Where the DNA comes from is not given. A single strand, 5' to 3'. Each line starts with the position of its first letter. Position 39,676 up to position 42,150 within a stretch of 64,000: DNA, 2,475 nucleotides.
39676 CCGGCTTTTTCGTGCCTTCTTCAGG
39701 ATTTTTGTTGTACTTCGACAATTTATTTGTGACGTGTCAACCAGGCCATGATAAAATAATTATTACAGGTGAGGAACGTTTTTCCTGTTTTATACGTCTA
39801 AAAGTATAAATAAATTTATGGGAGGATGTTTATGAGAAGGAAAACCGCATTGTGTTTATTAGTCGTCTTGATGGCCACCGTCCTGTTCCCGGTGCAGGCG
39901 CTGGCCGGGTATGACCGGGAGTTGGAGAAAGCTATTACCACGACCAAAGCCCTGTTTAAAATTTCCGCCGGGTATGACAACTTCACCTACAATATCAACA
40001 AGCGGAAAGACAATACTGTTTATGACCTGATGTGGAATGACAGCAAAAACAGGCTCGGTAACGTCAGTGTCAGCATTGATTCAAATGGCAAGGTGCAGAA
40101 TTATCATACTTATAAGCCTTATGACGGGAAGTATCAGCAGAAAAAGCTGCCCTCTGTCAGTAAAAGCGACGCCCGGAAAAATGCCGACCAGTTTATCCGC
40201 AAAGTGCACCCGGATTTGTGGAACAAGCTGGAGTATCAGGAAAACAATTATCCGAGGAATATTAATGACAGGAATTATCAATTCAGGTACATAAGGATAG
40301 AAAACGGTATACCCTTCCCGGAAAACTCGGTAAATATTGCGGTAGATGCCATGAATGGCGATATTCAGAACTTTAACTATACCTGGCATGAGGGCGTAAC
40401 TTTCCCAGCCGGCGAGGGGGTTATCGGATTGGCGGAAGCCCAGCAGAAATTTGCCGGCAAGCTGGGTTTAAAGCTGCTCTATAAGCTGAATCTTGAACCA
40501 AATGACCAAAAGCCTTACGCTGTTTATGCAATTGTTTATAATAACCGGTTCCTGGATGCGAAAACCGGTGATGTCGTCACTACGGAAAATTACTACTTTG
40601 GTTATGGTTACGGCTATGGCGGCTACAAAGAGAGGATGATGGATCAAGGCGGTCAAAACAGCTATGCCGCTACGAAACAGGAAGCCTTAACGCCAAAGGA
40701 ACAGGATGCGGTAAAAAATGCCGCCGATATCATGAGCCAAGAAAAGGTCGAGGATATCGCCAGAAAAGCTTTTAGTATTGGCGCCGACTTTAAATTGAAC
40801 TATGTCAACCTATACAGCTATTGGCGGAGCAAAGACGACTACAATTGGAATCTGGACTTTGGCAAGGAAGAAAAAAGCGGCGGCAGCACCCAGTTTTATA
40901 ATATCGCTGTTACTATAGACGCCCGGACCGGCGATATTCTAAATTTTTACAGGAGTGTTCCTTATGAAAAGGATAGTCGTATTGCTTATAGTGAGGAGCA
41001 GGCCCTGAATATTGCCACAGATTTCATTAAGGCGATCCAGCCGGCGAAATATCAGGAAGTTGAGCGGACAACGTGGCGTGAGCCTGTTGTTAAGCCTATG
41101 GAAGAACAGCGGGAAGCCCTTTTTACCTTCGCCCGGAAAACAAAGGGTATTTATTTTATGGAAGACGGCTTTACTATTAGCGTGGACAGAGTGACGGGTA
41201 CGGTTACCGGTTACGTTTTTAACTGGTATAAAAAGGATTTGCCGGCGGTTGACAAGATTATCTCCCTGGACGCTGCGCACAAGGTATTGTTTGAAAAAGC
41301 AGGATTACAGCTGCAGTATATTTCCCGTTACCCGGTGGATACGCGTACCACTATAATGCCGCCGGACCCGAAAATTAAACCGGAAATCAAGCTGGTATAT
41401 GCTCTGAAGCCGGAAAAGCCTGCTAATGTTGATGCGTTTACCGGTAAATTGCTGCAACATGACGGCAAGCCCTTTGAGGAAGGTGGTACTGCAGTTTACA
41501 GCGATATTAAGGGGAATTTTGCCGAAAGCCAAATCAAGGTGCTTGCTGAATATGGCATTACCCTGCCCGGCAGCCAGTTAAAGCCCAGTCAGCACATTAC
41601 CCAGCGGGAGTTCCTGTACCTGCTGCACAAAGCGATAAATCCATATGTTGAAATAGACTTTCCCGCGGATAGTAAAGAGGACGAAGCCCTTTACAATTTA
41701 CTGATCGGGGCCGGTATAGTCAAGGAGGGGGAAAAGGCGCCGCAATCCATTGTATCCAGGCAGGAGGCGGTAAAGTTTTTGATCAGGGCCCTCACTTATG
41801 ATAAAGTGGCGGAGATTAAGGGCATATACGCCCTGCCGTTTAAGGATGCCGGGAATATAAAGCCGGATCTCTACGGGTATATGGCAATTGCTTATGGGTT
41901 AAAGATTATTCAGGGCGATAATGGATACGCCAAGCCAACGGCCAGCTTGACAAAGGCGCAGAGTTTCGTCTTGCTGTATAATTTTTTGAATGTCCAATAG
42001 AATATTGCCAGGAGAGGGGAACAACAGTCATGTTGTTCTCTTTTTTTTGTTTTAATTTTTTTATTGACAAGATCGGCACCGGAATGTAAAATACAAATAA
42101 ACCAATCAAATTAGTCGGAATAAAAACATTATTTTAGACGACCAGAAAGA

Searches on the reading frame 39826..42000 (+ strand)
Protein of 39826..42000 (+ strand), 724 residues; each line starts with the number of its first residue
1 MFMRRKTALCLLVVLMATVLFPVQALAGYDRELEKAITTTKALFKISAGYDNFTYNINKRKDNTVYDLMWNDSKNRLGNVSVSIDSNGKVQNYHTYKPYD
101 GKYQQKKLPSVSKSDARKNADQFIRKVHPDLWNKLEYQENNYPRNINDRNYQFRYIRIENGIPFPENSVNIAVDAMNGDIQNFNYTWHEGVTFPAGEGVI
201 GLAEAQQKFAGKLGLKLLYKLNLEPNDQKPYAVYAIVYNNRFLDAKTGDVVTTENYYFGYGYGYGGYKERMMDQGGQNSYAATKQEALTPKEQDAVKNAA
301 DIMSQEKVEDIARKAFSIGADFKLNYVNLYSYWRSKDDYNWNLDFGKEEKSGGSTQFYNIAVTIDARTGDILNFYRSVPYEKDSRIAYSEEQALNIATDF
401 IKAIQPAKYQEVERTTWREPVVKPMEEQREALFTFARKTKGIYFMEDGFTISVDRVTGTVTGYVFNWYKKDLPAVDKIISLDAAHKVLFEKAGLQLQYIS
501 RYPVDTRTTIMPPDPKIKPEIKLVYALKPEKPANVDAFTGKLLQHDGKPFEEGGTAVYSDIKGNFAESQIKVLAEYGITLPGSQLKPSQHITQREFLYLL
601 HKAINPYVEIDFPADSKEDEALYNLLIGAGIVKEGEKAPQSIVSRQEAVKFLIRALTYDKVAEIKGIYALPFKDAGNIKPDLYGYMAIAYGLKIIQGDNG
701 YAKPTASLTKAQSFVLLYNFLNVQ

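Call 65: search_protein_families(library=pfam, proteins=[window:39826-42000:+], max_evalue=0.00001)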
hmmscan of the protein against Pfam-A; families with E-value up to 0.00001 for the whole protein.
window:39826-42000:+ (724 aa): 2 families
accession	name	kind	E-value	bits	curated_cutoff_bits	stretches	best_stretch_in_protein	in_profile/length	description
PF16244.11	DUF4901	-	2.4e-43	148.2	27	2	34-187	2-148/148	YcdB, YcdC repeated domain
PF03413.25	PepSY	-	1.3e-06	29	24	0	303-373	2-58/60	Peptidase propeptide and YPEB domain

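Call 86: search_protein_families(library=padloc, proteins=[window:39826-42000:+], max_evalue=0.001)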
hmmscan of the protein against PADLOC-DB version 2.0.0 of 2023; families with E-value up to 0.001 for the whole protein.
window:39826-42000:+ (724 aa): 0 families
